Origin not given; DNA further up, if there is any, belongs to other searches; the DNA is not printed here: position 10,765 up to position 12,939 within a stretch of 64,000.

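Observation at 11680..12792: Degenerate A-domain stub after the TE domain: NRPS apparently truncated at the repeat junction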

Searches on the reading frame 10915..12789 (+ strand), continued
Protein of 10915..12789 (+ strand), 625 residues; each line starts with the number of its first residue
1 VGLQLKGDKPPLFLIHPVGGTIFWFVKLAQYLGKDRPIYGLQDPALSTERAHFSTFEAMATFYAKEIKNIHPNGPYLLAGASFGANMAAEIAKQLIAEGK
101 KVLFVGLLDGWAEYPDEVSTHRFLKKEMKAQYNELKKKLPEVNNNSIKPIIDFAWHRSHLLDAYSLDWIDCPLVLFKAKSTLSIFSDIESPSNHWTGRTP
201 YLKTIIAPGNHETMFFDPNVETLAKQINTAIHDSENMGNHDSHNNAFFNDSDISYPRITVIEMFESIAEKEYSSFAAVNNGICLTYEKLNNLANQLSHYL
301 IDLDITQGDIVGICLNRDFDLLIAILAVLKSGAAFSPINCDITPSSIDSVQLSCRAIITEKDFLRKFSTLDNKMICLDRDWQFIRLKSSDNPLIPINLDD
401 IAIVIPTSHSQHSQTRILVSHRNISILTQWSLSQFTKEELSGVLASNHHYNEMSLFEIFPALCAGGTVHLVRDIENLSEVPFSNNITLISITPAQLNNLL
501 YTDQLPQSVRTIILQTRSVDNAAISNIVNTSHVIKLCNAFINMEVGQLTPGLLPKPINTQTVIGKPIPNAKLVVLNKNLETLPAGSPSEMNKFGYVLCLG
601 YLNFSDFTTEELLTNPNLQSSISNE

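Call 66: search_protein_families(library=ncbifam, proteins=[L007:1500-2957:+], max_evalue=0.01)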
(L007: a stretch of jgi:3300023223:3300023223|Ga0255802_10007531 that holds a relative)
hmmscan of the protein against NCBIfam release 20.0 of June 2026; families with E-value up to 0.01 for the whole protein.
L007:1500-2957:+ (486 aa): 90 families (the best 25 are shown)
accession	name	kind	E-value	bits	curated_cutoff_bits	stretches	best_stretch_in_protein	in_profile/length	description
TIGR01733.1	AA-adenyl-dom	subfamily_domain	2.5e-86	290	317.4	1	36-425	1-407/409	amino acid adenylation domain-containing protein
NF047350.1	aureusi_NRPS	equivalog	3.4e-69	233.2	2500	1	13-482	417-880/2373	aureusimine non-ribosomal peptide synthetase AusA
NF004282.0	PRK05691.1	subfamily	1.6e-64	216.9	4090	1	14-481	1136-1610/4334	non-ribosomal peptide synthase/polyketide synthase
NF041803.1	NRPS_SolG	exception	1.9e-63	214.5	2200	1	2-463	553-1033/1163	solanimycin non-ribosomal peptide synthetase SolG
NF003417.0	PRK04813.1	subfamily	1.4e-49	169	476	1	16-481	10-487/505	D-alanine--poly(phosphoribitol) ligase subunit DltA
TIGR01734.1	D-ala-DACP-lig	equivalog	1.1e-47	162.8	559.85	1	17-481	8-486/504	D-alanine--poly(phosphoribitol) ligase subunit DltA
NF038078.1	NRPS_MxcG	equivalog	1.4e-47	161.8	2300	1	20-482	467-945/1442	myxochelin non-ribosomal peptide synthetase MxcG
TIGR03098.1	ligase_PEP_1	hypoth_equivalog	6.4e-41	140.4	592.35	1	13-483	4-504/517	acyl-CoA ligase (AMP-forming), exosortase A system-associated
NF004837.0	PRK06187.1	subfamily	2e-40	138.5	476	1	10-481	9-506/531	long-chain-fatty-acid--CoA ligase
NF007605.2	PRK10252.1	equivalog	7.1e-39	133.1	2400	1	7-481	452-945/1292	enterobactin non-ribosomal peptide synthetase EntF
NF052269.1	Staph_lig_FadD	equivalog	1.6e-35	122.4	650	1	29-483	22-479/499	long-chain-fatty-acid--CoA ligase FadD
TIGR01923.1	menE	equivalog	7.2e-28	97.6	330.15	1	36-481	1-430/442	o-succinylbenzoate--CoA ligase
NF005797.0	PRK07638.1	equivalog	1.1e-27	96.7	518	1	19-481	11-463/487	acyl-CoA synthetase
NF004822.0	PRK06178.1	equivalog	7.7e-26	90.8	782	2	21-118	49-148/571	acyl-CoA synthetase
NF004114.0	PRK05605.1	equivalog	1.5e-25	89.6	766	2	114-483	184-555/575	long-chain-fatty-acid--CoA ligase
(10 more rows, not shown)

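Call 67: search_protein_families(library=ncbifam, proteins=[L001:10730-11812:+], max_evalue=1e-30)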
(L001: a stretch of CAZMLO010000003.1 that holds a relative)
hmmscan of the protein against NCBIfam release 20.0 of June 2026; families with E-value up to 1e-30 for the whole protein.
L001:10730-11812:+ (361 aa): 0 families

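Call 76: predict_structure(alignment_id=A7)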
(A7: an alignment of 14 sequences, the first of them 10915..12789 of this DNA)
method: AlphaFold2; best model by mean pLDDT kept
length: 625 residues; sequences in the alignment: 14
mean_pLDDT: 62.4   pTM: 0.45
mean pLDDT of the five models: 62.4, 62.2, 60.9, 60.0, 57.8
residues with pLDDT >= 90: 73; 70-90: 194; 50-70: 146; < 50: 212
segments of 3 or more residues with pLDDT < 50: 1-6, 19-21, 141-144, 187-189, 239-285, 311-321, 328-372, 394-421, 448-453, 541-548, 577-579, 584-625
pLDDT, mean of each block of 10 residues (from residue 1): 51 73 74 83 76 88 92 91 91 94 93 73 72 63 55 78 82 90 57 78 90 88 94 73 30 39 38 39 49 59 55 47 51 32 35 33 39 54 53 44 32 36 59 82 65 58 69 70 81 80 86 71 75 77 43 63 54 49 44 36 34 30 24
secondary structure, 60 per line:
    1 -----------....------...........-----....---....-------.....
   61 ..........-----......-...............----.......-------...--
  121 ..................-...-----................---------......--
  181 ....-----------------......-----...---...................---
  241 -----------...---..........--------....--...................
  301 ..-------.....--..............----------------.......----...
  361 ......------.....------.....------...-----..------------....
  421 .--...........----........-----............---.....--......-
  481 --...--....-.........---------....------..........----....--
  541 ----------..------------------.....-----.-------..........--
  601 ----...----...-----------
elements in order (helices of 4 or more, strands of 3 or more residues): E12-15 H22-32 E38-41 H45-48 H56-70 E76-81 H83-97 E102-108 H121-138 H148-163 E173-178 H181-184 E202-207 H219-237 E252-254 H258-267 E276-279 E282-285 H286-302 E310-314 H317-330 H347-353 H360-366 E373-377 E384-388 E395-397 E417-421 H424-434 E442-446 H452-463 E467-471 H474-479 E488-491 H493-501 E511-514 H521-530 E535-538 E571-575 H589-598
